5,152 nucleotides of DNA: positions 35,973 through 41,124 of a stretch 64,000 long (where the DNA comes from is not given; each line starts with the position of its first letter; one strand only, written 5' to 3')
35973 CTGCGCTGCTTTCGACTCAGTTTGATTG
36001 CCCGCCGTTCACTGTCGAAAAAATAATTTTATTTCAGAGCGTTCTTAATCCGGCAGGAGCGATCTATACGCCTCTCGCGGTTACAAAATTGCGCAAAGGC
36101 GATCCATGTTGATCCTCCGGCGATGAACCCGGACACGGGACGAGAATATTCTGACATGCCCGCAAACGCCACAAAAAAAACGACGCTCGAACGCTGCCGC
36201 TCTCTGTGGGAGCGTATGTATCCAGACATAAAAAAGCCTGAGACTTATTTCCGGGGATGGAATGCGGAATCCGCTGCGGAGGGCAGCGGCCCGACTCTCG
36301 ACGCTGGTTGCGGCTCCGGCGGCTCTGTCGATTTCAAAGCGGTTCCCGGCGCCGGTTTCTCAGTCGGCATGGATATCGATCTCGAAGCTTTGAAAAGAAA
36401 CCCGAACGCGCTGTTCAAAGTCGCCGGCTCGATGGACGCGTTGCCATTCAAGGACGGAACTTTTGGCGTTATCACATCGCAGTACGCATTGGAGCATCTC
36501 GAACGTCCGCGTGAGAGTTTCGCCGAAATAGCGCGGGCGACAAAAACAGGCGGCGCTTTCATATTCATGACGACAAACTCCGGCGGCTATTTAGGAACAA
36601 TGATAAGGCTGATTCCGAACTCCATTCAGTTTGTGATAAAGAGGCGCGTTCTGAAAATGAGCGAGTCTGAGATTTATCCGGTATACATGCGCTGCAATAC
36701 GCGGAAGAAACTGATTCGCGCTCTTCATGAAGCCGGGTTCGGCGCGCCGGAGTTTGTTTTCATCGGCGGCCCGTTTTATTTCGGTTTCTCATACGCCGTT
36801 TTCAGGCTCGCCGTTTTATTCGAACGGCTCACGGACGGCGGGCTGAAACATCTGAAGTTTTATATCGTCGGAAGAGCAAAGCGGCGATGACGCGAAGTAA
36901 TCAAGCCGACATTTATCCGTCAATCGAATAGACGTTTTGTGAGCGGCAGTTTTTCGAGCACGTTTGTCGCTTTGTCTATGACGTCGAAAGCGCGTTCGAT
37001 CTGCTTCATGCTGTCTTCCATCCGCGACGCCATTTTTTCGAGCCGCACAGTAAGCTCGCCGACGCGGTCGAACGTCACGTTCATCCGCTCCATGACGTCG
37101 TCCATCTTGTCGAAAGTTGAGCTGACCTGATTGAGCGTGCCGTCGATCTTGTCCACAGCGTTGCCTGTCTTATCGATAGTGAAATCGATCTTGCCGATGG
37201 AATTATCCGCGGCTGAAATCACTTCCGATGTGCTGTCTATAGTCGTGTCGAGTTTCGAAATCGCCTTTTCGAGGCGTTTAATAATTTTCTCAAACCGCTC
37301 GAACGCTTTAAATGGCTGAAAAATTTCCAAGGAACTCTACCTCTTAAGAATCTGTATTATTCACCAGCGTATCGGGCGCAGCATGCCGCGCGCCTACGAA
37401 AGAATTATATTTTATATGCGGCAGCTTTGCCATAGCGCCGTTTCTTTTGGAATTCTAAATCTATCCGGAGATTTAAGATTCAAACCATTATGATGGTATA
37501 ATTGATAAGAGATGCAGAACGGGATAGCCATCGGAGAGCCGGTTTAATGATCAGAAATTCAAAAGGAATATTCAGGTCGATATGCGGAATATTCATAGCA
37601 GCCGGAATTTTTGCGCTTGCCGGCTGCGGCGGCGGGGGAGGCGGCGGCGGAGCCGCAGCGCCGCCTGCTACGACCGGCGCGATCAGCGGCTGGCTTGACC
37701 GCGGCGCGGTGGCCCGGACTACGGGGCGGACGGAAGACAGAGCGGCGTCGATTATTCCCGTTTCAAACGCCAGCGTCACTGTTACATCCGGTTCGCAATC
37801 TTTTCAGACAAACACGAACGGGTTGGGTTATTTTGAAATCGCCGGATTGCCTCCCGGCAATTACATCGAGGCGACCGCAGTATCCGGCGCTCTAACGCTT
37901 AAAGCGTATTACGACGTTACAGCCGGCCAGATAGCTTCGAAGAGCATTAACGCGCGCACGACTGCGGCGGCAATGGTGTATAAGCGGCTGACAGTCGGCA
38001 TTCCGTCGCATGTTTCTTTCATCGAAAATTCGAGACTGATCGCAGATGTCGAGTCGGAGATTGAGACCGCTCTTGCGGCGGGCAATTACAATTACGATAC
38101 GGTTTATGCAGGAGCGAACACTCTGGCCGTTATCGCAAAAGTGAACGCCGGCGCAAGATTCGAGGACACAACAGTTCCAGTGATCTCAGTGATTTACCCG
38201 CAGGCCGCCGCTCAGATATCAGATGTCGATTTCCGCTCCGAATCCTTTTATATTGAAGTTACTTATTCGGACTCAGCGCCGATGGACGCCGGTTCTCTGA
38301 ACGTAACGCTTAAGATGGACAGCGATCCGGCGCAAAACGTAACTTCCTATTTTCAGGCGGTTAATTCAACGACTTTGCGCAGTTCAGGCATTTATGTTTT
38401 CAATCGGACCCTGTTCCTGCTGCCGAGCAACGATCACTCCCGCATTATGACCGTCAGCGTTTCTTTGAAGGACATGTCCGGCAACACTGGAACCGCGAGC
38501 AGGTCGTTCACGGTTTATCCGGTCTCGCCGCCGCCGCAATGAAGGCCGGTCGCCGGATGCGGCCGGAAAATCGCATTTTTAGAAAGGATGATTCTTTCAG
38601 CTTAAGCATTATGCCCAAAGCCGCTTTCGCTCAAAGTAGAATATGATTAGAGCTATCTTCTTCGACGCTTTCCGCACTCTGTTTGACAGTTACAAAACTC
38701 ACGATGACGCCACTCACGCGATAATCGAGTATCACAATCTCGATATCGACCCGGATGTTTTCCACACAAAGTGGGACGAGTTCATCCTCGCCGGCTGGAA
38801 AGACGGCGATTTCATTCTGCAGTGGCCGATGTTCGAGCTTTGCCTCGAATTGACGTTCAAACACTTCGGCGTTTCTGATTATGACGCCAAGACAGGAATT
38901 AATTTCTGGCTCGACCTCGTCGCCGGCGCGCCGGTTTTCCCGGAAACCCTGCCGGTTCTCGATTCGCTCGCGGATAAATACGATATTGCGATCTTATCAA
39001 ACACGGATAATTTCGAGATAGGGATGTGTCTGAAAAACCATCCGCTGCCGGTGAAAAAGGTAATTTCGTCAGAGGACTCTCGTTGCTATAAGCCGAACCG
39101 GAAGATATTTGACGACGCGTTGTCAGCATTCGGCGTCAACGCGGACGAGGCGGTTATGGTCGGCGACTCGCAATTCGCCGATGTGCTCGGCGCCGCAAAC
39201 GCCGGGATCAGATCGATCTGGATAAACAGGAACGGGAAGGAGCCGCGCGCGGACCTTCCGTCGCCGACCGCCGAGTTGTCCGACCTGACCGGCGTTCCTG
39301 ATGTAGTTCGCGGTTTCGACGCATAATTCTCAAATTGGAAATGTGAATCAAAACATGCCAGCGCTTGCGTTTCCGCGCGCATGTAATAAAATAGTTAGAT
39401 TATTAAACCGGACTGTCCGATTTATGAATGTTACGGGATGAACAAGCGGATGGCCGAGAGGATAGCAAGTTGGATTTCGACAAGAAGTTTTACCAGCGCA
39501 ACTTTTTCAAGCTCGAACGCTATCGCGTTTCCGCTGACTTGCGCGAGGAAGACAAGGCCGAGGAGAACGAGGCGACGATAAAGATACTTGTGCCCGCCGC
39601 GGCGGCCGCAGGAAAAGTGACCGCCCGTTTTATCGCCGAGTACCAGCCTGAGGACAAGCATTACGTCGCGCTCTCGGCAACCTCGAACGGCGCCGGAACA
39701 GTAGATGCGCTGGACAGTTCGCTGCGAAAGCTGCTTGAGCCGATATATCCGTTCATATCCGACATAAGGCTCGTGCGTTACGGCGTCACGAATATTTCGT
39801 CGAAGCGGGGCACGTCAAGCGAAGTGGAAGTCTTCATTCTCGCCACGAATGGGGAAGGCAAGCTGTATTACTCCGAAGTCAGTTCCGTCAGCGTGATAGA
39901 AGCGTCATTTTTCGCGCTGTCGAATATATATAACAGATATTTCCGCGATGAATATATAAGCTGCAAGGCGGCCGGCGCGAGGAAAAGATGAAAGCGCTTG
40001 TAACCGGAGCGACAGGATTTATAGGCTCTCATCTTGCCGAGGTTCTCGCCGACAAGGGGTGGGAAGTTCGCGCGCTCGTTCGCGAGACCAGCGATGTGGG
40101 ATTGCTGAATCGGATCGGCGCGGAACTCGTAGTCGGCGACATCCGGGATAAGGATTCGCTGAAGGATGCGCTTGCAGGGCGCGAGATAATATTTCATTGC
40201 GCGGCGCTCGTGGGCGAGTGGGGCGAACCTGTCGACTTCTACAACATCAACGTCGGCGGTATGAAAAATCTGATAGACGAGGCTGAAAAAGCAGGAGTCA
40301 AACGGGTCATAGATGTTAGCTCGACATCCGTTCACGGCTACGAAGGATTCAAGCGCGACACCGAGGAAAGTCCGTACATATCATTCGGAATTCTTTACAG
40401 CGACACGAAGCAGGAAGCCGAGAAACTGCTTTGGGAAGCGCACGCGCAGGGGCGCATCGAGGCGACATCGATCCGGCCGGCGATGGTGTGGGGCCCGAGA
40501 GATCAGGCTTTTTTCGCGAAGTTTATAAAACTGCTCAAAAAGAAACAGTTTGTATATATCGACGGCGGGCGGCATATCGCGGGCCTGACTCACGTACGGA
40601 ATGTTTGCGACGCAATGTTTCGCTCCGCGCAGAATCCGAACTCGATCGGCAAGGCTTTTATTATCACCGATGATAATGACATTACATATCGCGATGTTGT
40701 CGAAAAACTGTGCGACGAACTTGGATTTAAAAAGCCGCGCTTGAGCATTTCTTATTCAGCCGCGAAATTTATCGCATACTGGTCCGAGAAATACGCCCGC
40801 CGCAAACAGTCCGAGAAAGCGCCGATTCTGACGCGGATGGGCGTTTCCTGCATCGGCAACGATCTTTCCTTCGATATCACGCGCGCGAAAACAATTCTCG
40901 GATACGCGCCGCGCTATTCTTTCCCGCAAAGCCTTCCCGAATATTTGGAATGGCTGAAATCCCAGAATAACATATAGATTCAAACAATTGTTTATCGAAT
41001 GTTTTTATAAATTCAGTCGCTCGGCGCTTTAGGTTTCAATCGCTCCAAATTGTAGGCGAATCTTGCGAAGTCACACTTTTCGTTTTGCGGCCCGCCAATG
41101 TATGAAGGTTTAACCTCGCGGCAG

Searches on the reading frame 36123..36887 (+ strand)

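Call 82: search_protein_families(library=pfam, proteins=[window:36123-36887:+], max_evalue=0.00001)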
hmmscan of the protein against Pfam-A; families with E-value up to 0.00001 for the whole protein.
window:36123-36887:+ (255 aa): 4 families
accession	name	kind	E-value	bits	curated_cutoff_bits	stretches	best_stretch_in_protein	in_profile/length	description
PF08241.18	Methyltransf_11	-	2.3e-15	57.4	21.2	1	59-148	1-95/95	Methyltransferase domain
PF13649.12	Methyltransf_25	-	4.2e-10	40.6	27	1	59-144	2-97/97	Methyltransferase domain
PF13489.12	Methyltransf_23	-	2.3e-09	37.6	27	1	53-162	21-130/164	Methyltransferase domain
PF13847.12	Methyltransf_31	-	3.5e-07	30.4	27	1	57-152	6-113/145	Methyltransferase domain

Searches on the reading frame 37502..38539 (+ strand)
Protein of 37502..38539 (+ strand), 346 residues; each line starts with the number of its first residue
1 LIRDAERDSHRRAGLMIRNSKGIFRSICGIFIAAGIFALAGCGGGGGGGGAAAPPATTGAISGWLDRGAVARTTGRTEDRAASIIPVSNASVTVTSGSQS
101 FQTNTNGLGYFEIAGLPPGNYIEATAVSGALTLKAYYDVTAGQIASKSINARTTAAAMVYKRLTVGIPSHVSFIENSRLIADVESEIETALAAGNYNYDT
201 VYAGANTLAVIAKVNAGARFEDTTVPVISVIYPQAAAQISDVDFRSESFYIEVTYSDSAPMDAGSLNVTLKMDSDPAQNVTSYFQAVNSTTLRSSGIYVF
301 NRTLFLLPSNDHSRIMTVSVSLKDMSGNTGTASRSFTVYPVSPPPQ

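Call 82: search_protein_families(library=pfam, proteins=[window:37502-38539:+], max_evalue=0.00001)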
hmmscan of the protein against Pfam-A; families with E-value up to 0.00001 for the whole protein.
window:37502-38539:+ (346 aa): 1 family
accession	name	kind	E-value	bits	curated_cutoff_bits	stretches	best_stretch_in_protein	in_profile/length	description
PF13620.12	CarboxypepD_reg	-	1.3e-06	29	32.3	1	83-145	10-75/82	Carboxypeptidase regulatory-like domain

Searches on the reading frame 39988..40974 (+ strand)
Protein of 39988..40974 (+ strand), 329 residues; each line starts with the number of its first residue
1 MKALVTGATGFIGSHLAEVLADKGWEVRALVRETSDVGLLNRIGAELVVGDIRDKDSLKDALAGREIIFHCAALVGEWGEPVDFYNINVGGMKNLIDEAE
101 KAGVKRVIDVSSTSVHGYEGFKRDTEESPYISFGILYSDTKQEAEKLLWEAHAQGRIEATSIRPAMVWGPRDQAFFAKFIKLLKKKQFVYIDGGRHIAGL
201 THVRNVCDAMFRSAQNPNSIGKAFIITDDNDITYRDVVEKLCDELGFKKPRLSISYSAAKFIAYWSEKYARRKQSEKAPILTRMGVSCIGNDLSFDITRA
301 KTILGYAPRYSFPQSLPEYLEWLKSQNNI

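Call 82: search_protein_families(library=pfam, proteins=[window:39988-40974:+], max_evalue=0.00001)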
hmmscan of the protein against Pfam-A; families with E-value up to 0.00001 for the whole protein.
window:39988-40974:+ (329 aa): 8 families
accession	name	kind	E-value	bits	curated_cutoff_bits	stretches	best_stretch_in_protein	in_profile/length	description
PF01370.27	Epimerase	-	2.1e-40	139.1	20.9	1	3-222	1-233/240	NAD dependent epimerase/dehydratase family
PF01073.25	3Beta_HSD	-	1.9e-32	112.8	22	1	4-251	1-274/280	3-beta hydroxysteroid dehydrogenase/isomerase family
PF16363.11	GDP_Man_Dehyd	-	2e-25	90.4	27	1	4-316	1-329/332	GDP-mannose 4,6 dehydratase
PF13460.12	NAD_binding_10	-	1.7e-21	77.4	27.2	1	7-165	1-144/184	NAD(P)H-binding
PF05368.20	NmrA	-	6.1e-18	65.9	27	1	4-108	6-103/298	NmrA-like family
PF07993.18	NAD_binding_4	-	1.6e-17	64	20.1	1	64-169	88-209/258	Male sterility protein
PF04321.23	RmlD_sub_bind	-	4.2e-13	49.5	27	1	1-237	1-223/287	RmlD substrate binding domain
PF02719.21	Polysacc_synt_2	-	1.1e-09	38.4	20.2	1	4-112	2-128/293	Polysaccharide biosynthesis protein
